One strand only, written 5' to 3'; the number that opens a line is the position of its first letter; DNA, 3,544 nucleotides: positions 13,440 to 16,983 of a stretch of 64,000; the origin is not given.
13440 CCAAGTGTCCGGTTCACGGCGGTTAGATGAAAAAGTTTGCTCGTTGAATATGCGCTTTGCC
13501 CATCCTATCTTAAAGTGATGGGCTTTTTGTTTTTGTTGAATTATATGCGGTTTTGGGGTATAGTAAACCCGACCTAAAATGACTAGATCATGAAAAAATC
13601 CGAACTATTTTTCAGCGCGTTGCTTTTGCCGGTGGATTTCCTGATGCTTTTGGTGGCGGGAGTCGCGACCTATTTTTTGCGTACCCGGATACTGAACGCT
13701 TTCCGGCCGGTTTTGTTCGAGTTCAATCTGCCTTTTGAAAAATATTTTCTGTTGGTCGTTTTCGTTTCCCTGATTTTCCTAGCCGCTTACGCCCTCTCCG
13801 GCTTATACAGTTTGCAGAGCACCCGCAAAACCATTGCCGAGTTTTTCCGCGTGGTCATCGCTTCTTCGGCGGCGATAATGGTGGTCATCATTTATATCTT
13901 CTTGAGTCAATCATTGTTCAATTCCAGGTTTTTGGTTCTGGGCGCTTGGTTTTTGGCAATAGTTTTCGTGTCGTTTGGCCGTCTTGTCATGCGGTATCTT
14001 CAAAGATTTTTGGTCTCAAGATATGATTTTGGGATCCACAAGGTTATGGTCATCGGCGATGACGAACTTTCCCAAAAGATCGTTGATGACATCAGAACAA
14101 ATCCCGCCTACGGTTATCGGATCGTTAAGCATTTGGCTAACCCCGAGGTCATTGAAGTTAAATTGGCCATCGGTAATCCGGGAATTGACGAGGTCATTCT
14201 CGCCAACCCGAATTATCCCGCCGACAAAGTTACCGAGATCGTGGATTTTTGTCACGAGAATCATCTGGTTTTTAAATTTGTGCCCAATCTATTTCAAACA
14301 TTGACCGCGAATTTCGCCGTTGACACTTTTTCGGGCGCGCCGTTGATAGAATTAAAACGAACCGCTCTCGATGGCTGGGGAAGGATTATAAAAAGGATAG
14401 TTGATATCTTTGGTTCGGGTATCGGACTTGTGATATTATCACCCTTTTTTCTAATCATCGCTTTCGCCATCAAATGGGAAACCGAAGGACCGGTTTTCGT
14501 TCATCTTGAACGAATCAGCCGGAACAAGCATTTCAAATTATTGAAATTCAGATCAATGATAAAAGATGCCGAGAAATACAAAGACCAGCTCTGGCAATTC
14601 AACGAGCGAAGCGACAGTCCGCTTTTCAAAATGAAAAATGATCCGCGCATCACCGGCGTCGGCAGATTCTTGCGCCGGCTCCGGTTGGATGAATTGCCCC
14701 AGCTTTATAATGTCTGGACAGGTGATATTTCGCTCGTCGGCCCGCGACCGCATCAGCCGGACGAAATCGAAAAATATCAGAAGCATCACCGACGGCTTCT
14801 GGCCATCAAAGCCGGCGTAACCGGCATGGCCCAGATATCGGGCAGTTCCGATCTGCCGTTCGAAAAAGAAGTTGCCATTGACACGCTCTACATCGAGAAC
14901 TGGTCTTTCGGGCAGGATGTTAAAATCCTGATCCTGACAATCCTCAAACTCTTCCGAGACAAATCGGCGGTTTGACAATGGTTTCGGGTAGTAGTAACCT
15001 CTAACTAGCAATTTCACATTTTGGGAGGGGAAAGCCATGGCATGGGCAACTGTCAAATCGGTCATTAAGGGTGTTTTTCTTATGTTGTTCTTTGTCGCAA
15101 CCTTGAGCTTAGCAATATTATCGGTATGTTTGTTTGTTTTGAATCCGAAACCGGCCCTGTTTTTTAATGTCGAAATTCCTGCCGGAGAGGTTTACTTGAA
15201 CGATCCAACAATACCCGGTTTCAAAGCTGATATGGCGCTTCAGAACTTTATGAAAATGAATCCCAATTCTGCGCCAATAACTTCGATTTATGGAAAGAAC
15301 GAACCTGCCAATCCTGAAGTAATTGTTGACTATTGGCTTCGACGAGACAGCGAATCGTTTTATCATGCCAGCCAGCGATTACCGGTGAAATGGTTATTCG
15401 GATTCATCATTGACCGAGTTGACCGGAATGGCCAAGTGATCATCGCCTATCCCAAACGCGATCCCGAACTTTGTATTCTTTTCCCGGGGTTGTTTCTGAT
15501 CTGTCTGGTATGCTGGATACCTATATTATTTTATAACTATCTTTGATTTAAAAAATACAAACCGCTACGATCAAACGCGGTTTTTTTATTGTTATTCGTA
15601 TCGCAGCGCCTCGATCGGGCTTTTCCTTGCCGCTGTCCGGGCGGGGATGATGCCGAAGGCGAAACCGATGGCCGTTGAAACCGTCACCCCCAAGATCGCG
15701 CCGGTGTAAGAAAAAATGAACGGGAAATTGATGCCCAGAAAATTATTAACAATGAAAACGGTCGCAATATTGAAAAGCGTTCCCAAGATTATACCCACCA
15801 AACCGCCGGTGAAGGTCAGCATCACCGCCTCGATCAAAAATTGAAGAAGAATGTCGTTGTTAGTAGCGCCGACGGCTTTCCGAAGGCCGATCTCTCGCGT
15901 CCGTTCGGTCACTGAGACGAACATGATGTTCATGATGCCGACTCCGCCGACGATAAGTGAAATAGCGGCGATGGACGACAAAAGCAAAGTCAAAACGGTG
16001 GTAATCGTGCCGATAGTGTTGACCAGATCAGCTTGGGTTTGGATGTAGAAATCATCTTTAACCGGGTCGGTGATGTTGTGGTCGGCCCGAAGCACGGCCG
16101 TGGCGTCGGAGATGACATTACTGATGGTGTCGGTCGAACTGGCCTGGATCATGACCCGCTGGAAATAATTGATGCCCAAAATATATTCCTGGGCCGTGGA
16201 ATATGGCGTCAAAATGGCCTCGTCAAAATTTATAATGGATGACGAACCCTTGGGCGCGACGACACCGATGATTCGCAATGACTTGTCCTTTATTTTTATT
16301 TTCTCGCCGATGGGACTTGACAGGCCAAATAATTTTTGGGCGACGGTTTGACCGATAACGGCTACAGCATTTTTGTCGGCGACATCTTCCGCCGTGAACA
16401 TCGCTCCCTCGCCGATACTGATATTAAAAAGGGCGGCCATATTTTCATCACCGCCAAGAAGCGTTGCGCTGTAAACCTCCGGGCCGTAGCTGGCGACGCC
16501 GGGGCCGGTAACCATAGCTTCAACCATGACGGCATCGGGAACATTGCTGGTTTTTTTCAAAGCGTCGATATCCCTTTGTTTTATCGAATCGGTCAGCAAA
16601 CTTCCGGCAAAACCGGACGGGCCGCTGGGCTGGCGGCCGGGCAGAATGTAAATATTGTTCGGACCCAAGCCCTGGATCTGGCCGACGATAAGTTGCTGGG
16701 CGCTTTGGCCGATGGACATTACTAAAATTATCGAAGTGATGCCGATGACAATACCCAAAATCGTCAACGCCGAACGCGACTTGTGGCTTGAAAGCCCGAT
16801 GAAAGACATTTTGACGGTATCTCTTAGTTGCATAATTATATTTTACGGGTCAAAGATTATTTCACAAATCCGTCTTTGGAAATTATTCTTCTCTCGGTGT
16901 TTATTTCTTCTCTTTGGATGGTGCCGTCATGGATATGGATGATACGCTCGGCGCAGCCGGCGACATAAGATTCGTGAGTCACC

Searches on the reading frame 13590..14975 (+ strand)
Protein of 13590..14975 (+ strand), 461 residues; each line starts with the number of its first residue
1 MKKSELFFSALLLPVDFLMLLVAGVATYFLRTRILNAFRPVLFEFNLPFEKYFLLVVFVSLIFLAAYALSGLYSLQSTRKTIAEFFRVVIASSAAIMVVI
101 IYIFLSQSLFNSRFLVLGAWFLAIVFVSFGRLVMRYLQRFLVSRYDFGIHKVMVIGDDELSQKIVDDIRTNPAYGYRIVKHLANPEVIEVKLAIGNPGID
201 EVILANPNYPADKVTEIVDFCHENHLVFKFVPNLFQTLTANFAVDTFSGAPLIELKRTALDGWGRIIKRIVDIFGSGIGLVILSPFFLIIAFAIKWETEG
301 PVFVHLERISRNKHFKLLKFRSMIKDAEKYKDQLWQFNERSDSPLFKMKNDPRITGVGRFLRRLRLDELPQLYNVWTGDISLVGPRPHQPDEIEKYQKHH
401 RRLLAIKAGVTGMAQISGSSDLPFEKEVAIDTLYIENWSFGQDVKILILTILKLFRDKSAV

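Call 41: search_protein_families(library=pfam, proteins=[window:13590-14975:+], max_evalue=0.00001)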
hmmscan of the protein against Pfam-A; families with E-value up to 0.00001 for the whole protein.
window:13590-14975:+ (461 aa): 2 families
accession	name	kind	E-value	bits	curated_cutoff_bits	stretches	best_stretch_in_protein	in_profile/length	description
PF02397.22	Bac_transf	-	8.1e-59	198.6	27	1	268-455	1-178/179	Bacterial sugar transferase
PF13727.12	CoA_binding_3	-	9.4e-08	32.7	25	1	69-180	2-108/175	CoA-binding domain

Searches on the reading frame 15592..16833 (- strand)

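Call 41: search_protein_families(library=pfam, proteins=[window:15592-16833:-], max_evalue=0.00001)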
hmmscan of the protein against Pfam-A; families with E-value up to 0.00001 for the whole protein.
window:15592-16833:- (413 aa): 2 families
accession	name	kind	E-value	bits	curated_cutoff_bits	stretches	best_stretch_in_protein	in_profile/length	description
PF12704.14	MacB_PCD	-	2e-42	146.3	27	1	21-246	1-206/207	MacB-like periplasmic core domain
PF02687.27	FtsX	-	3.3e-20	72.8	25.5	1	287-406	2-120/120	FtsX-like permease C-terminal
